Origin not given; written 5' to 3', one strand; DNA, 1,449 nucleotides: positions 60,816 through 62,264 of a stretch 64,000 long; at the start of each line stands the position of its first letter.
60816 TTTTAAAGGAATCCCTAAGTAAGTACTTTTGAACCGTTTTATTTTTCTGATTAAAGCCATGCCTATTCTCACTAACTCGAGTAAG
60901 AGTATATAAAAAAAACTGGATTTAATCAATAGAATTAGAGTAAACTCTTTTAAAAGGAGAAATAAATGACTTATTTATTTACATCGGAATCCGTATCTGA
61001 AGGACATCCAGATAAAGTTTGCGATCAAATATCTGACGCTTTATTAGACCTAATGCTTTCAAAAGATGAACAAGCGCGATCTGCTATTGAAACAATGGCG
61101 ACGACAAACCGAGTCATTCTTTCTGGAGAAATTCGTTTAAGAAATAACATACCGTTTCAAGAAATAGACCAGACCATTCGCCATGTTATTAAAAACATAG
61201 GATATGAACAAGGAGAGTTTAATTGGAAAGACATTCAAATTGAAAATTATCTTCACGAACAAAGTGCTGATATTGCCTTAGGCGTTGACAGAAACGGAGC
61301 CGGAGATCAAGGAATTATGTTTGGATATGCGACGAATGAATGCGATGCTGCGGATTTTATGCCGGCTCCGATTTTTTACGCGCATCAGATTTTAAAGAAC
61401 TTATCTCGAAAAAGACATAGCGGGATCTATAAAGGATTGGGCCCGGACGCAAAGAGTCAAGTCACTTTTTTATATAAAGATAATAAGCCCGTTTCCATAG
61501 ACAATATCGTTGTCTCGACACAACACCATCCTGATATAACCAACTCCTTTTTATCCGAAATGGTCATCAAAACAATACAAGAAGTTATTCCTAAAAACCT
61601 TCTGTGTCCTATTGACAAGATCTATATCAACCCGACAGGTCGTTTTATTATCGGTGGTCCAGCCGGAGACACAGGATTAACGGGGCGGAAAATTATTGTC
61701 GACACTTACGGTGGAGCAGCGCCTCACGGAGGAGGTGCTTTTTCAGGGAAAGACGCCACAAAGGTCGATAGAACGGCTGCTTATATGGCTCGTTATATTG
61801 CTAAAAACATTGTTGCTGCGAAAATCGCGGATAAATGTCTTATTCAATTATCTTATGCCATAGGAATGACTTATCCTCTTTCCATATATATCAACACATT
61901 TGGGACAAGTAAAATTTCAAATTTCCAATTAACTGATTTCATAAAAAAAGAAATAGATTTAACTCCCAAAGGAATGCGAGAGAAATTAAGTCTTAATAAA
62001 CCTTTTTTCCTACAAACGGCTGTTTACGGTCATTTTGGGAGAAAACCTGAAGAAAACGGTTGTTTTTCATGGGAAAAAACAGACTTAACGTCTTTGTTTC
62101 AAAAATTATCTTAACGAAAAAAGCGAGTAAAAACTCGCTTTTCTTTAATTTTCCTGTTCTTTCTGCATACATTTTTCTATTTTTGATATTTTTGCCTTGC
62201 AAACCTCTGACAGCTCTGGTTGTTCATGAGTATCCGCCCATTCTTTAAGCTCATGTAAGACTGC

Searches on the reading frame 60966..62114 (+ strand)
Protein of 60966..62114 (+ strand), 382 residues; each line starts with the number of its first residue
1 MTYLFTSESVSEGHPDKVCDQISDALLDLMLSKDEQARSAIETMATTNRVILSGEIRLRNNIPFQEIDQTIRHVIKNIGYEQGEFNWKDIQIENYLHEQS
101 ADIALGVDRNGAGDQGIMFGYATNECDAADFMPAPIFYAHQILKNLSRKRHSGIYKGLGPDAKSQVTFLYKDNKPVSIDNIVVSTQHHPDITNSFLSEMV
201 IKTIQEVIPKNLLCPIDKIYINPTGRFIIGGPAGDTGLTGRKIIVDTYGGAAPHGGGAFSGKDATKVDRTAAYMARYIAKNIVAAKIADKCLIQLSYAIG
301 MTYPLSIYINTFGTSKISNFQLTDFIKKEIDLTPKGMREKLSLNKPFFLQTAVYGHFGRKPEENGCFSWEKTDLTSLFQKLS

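Call 3: search_protein_families(library=pfam, proteins=[window:60966-62114:+], max_evalue=0.1)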
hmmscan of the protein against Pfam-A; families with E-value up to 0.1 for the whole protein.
window:60966-62114:+ (382 aa): 3 families
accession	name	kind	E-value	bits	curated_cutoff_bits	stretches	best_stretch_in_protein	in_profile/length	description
PF02773.21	S-AdoMet_synt_C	-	6.3e-64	214.5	25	1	229-371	1-138/138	S-adenosylmethionine synthetase, C-terminal domain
PF02772.21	S-AdoMet_synt_M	-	2.1e-37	128.4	29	1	110-227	2-120/120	S-adenosylmethionine synthetase, central domain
PF00438.25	S-AdoMet_synt_N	-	6.2e-35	120.1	33.1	1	3-101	2-99/99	S-adenosylmethionine synthetase, N-terminal domain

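Call 4: search_protein_families(library=ncbifam, proteins=[window:60966-62114:+], max_evalue=0.1)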
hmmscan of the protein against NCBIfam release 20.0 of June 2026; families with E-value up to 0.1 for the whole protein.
window:60966-62114:+ (382 aa): 1 family
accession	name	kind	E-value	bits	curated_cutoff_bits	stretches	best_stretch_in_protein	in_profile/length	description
TIGR01034.1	metK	equivalog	5.2e-146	486.4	309.4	1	4-378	1-373/377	methionine adenosyltransferase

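Call 14: list_cluster_members(proteins=[window:60966-62114:+, window:38560-39354:-, window:17108-18958:+, window:59952-60929:-, window:58819-59871:-, window:58033-58818:-, window:57034-58071:+, window:56223-56891:-, window:36233-36793:-, window:28718-29521:-])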
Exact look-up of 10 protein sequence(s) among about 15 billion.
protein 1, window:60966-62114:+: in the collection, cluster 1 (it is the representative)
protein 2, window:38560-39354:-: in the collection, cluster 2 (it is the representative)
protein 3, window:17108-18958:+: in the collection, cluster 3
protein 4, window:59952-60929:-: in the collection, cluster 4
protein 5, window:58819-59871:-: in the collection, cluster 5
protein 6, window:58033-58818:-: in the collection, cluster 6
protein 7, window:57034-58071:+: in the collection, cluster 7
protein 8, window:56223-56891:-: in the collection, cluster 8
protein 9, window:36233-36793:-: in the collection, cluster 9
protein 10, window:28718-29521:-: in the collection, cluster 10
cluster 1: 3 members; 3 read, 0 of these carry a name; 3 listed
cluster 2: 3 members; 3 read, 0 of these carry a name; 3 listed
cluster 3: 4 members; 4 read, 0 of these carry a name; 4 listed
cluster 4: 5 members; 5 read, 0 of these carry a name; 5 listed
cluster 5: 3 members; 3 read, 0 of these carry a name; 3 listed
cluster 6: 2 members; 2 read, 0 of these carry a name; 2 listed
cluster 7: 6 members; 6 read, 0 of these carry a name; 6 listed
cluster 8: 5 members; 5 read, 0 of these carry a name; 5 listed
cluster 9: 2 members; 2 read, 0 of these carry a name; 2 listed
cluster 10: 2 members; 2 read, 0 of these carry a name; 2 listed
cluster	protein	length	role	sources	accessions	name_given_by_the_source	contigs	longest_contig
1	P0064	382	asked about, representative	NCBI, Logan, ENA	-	-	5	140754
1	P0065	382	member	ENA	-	-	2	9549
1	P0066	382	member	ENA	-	-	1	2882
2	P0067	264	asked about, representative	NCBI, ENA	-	-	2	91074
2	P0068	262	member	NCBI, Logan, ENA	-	-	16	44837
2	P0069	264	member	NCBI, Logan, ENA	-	-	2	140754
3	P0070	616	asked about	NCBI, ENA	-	-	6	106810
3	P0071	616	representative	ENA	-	-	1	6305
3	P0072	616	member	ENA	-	-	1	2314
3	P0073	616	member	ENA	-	-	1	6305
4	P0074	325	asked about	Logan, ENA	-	-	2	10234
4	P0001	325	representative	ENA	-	-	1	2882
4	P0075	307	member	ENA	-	-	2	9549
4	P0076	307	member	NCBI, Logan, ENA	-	-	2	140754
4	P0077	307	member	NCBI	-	-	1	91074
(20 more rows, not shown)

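Call 72: find_encoding_contigs(protein=window:60966-62114:+, flank=10000, max_places=3)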
Protein window:60966-62114:+ (382 aa): 7 contigs read that carry it; 3 places shown.
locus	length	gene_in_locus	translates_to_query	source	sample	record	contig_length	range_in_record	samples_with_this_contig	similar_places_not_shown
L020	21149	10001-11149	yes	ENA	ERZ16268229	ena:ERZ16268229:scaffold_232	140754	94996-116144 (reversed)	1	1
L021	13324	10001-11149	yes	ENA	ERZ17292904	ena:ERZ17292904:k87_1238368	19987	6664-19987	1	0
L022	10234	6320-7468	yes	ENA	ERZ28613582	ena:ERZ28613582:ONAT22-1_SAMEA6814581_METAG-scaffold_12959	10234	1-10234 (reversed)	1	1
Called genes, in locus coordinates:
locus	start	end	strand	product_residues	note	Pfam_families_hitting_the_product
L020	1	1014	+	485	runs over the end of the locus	PF02386:TrkH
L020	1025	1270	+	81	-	-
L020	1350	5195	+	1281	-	PF05170:AsmA, PF05359:DUF748, PF05170:AsmA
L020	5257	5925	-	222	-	-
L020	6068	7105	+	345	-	PF00534:Glycos_transf_1, PF13692:Glyco_trans_1_4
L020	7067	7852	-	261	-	PF00535:Glycos_transf_2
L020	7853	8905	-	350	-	PF13524:Glyco_trans_1_2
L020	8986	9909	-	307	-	PF18025:FucT_N, PF00852:Glyco_transf_10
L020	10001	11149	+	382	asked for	PF00438:S-AdoMet_synt_N, PF02772:S-AdoMet_synt_M, PF02773:S-AdoMet_synt_C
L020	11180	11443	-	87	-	-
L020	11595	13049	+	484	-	PF00772:DnaB, PF13481:AAA_25, PF03796:DnaB_C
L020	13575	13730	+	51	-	-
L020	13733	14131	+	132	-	PF11149:DUF2924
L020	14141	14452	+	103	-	PF00239:Resolvase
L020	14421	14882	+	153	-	PF01555:N6_N4_Mtase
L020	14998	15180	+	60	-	-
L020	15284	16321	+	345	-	-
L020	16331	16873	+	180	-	PF08875:DUF1833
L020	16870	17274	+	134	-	PF00877:NLPC_P60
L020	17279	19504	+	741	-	PF24801:FNIII-A_GpJ, PF13550:Phage-tail_3 (weak)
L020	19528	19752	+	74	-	-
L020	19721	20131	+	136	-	-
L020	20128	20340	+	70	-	-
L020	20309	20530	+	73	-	-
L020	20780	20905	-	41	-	-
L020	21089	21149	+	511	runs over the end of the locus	PF04055:Radical_SAM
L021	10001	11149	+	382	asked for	PF00438:S-AdoMet_synt_N, PF02772:S-AdoMet_synt_M, PF02773:S-AdoMet_synt_C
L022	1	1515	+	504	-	?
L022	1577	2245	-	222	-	-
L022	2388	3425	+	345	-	PF00534:Glycos_transf_1, PF13692:Glyco_trans_1_4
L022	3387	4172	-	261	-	PF00535:Glycos_transf_2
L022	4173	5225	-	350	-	PF13524:Glyco_trans_1_2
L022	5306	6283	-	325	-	PF18025:FucT_N, PF00852:Glyco_transf_10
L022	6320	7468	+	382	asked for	PF00438:S-AdoMet_synt_N, PF02772:S-AdoMet_synt_M, PF02773:S-AdoMet_synt_C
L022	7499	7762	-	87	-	-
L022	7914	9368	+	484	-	PF00772:DnaB, PF03796:DnaB_C, PF13481:AAA_25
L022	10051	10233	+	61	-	?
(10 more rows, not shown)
